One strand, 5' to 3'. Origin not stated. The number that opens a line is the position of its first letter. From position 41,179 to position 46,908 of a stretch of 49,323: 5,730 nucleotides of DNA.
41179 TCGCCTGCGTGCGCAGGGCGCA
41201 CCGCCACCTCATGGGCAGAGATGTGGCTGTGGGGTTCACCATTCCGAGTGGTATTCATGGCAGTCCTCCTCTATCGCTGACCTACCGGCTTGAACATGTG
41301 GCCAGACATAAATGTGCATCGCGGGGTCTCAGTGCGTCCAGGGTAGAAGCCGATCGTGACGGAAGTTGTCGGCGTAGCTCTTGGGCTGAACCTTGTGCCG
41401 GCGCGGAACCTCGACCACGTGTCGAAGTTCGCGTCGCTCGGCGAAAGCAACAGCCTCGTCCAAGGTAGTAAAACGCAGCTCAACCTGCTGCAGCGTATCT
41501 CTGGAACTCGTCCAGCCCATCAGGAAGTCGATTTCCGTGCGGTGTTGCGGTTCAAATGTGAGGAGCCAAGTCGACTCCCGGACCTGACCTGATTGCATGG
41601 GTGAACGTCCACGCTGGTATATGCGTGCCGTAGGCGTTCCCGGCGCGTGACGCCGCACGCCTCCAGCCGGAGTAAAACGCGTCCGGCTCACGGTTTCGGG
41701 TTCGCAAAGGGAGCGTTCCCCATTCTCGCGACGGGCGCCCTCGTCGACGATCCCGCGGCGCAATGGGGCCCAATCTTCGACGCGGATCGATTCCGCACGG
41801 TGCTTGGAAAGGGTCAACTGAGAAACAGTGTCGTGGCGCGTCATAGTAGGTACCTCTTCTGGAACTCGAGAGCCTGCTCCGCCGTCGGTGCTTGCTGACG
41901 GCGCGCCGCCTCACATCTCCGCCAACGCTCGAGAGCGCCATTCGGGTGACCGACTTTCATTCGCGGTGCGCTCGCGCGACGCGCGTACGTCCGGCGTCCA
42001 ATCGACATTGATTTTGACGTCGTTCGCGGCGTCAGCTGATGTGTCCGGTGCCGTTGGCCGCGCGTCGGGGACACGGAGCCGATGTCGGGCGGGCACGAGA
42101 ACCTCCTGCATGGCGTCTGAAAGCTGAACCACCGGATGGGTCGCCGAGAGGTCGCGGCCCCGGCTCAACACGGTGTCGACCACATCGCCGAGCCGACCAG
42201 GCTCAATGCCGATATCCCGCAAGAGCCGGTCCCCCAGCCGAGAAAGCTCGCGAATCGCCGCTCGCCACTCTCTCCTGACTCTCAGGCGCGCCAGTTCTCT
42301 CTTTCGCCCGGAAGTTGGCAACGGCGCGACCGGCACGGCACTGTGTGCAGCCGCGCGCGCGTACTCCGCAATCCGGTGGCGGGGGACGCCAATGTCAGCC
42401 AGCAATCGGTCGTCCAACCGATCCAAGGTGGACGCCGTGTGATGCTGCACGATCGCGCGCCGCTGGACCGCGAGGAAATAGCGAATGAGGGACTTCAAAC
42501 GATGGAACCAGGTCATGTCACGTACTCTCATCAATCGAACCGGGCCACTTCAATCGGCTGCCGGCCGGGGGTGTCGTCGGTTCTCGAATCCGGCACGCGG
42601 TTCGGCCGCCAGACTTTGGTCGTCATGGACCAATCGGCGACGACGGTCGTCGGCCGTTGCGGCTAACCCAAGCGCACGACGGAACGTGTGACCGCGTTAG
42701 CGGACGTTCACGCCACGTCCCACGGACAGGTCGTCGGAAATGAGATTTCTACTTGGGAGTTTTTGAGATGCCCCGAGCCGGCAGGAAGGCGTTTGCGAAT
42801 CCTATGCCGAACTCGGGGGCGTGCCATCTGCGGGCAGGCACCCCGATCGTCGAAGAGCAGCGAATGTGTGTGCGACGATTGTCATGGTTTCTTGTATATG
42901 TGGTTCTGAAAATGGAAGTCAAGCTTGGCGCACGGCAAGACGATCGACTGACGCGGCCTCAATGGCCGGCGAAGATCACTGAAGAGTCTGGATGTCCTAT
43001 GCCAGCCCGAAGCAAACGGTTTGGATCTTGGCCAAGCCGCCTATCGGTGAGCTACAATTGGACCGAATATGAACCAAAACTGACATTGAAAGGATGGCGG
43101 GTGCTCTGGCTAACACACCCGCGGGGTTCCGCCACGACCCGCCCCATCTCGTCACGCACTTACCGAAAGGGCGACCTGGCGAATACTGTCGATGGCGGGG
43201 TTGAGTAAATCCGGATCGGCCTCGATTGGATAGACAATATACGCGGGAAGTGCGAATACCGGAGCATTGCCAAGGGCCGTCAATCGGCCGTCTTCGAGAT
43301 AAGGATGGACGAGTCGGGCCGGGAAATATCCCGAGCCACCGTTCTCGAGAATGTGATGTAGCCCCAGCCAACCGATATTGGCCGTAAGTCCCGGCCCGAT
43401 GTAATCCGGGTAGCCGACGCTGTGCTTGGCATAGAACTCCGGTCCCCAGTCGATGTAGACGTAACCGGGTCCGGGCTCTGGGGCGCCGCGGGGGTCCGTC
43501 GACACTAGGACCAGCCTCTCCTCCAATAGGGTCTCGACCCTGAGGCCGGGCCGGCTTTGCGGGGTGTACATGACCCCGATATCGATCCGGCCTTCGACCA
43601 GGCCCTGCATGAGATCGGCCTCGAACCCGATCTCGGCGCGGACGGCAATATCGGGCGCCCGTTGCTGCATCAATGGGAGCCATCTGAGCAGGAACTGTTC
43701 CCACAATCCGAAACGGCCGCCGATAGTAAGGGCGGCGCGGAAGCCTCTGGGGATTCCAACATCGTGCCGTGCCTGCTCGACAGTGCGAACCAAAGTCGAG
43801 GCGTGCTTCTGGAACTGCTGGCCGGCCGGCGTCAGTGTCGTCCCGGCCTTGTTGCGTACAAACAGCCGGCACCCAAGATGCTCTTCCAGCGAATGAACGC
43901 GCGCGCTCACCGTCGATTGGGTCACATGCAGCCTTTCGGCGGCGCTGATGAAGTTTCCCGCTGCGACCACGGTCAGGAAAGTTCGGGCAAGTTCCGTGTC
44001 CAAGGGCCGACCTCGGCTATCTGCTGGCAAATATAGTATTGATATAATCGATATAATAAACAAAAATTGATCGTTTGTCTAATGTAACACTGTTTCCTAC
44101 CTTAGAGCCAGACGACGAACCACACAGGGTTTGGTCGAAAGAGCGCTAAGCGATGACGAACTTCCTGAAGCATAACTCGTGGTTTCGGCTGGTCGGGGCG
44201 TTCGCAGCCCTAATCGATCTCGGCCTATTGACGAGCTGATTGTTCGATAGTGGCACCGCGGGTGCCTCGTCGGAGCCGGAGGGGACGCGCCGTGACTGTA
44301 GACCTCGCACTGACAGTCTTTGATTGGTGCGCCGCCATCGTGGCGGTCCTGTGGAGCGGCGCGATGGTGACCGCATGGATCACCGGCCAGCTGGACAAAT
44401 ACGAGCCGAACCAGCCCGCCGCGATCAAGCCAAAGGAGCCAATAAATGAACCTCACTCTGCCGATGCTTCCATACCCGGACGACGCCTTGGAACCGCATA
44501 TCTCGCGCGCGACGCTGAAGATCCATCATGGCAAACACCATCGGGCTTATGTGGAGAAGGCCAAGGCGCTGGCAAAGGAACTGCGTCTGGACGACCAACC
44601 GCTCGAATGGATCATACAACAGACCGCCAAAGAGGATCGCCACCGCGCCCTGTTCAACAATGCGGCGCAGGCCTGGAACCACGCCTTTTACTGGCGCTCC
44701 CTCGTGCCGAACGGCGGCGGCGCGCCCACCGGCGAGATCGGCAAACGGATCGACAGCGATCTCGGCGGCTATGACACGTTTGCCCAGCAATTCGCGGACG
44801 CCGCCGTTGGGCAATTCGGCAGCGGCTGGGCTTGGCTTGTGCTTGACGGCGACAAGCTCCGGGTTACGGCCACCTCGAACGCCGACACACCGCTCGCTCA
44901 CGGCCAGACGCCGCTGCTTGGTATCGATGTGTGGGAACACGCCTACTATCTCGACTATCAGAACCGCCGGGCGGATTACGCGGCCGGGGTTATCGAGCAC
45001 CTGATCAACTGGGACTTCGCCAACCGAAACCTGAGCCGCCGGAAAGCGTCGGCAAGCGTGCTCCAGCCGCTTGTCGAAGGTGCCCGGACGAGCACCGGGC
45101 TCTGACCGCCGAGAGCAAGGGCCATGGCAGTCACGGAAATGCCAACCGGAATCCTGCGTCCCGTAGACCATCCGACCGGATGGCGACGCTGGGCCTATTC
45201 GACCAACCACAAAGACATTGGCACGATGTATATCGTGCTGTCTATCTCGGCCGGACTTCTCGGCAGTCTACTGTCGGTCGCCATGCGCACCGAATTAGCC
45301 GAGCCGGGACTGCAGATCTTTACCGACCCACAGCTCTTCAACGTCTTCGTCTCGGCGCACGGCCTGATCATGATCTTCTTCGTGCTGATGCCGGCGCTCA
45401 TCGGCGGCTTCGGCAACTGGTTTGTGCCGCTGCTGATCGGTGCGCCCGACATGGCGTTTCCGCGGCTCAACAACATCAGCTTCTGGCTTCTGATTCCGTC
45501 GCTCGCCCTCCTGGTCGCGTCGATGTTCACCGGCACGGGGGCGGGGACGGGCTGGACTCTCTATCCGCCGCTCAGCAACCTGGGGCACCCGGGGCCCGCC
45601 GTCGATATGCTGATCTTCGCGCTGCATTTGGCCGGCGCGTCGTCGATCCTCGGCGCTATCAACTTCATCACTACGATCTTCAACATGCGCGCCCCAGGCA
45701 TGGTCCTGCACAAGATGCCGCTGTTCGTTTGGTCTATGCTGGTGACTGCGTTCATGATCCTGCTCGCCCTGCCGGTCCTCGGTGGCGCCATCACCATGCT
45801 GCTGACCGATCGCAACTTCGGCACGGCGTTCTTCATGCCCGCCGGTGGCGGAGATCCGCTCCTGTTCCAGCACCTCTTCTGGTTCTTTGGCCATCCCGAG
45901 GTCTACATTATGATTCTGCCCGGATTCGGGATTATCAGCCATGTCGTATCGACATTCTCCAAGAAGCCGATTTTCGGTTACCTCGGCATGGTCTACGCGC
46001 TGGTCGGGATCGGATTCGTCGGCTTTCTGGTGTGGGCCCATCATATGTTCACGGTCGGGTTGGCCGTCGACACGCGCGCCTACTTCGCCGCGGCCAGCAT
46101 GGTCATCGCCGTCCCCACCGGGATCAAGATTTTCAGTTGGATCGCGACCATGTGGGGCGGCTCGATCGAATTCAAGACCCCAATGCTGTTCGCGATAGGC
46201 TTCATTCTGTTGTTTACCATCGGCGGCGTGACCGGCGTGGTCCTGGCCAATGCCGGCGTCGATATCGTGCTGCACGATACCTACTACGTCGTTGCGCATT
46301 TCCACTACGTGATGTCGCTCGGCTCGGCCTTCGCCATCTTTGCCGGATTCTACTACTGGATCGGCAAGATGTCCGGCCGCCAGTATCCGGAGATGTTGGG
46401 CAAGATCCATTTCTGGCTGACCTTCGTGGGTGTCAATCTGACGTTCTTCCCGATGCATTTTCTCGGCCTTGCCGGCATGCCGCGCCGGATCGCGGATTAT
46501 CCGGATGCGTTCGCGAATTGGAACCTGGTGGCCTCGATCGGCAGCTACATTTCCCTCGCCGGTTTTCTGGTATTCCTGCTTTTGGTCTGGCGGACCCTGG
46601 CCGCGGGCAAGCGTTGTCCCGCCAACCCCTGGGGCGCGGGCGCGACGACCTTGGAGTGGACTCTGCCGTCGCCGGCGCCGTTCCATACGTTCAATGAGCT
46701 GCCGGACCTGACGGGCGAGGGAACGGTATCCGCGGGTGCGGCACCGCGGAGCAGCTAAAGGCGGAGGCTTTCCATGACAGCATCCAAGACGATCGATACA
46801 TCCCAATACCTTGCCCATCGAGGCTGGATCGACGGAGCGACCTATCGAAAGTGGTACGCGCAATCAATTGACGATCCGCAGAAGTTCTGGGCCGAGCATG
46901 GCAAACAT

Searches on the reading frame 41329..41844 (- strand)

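Call 22: search_protein_families(library=pfam, proteins=[window:41329-41844:-], max_evalue=0.001)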
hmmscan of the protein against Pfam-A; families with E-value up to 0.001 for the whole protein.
window:41329-41844:- (171 aa): 1 family
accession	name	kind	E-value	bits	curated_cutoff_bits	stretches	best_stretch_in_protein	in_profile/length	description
PF04800.17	NDUS4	-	8.6e-30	103.3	31.9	1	72-165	1-94/96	NADH dehydrogenase ubiquinone Fe-S protein 4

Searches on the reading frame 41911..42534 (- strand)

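Call 22: search_protein_families(library=pfam, proteins=[window:41911-42534:-], max_evalue=0.001)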
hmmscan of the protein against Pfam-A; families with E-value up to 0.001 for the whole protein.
window:41911-42534:- (207 aa): 1 family
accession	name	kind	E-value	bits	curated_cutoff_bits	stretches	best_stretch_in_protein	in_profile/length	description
PF06568.16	DUF1127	-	2.3e-12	46.9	23.3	2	82-112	3-33/37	Domain of unknown function (DUF1127)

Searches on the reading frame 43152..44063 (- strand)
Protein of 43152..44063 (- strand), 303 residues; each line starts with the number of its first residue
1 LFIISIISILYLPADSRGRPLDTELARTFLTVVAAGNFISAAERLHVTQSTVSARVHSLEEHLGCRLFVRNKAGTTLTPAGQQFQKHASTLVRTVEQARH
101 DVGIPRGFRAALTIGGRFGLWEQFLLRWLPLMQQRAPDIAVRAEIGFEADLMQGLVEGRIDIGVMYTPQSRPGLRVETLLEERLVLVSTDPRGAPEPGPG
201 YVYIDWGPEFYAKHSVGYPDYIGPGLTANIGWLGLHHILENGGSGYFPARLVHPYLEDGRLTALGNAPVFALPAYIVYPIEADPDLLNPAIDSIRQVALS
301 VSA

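Call 61: search_protein_families(library=pfam, proteins=[window:43152-44063:-], max_evalue=0.001)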
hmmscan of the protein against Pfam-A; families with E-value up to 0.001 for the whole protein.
window:43152-44063:- (303 aa): 3 families
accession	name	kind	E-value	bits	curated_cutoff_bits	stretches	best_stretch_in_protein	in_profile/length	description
PF00126.33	HTH_1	-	1.9e-20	73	26.6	1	26-82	4-60/60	Bacterial regulatory helix-turn-helix protein, lysR family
PF03466.25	LysR_substrate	-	1.4e-16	60.9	28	1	109-188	5-84/209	LysR substrate binding domain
PF13556.12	HTH_30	-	0.00026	21.2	27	1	27-67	3-44/59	PucR C-terminal helix-turn-helix domain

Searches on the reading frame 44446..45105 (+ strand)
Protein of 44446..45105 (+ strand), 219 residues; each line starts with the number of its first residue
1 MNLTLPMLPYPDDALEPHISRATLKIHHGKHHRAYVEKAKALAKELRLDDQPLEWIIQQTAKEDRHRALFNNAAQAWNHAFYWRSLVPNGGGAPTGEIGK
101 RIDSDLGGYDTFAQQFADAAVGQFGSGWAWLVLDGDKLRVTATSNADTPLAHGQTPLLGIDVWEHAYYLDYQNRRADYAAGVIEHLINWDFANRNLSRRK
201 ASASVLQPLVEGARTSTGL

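Call 61: search_protein_families(library=pfam, proteins=[window:44446-45105:+], max_evalue=0.001)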
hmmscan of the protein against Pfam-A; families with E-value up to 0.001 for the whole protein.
window:44446-45105:+ (219 aa): 2 families
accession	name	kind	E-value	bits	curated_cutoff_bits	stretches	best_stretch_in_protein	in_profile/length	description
PF02777.23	Sod_Fe_C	-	2.6e-37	127.4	20.9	1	94-194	1-101/102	Iron/manganese superoxide dismutases, C-terminal domain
PF00081.27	Sod_Fe_N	-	1.5e-25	89.9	27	1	4-86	3-81/82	Iron/manganese superoxide dismutases, alpha-hairpin domain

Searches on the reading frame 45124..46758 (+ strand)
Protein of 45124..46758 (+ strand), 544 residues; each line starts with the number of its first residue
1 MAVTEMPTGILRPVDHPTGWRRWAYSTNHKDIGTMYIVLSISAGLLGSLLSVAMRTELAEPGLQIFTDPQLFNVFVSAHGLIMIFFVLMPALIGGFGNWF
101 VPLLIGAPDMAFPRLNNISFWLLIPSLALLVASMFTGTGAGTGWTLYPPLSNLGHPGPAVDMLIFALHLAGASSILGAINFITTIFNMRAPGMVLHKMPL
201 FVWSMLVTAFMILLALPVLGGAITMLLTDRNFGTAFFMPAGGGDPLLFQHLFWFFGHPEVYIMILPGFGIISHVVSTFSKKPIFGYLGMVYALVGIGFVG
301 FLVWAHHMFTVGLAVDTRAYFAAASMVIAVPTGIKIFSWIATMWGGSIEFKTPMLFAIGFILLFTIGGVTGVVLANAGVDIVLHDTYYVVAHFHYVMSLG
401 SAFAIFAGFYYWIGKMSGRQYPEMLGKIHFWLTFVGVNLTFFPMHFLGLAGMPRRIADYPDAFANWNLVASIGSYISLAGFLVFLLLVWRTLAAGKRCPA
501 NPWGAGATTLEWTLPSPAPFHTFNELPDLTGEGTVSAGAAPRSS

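Call 22: search_protein_families(library=pfam, proteins=[window:45124-46758:+], max_evalue=0.001)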
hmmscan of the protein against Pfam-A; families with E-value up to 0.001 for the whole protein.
window:45124-46758:+ (544 aa): 1 family
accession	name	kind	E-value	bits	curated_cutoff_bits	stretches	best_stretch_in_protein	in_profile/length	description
PF00115.25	COX1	-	6.8e-165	549.6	34.8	1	31-476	1-436/436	Cytochrome C and Quinol oxidase polypeptide I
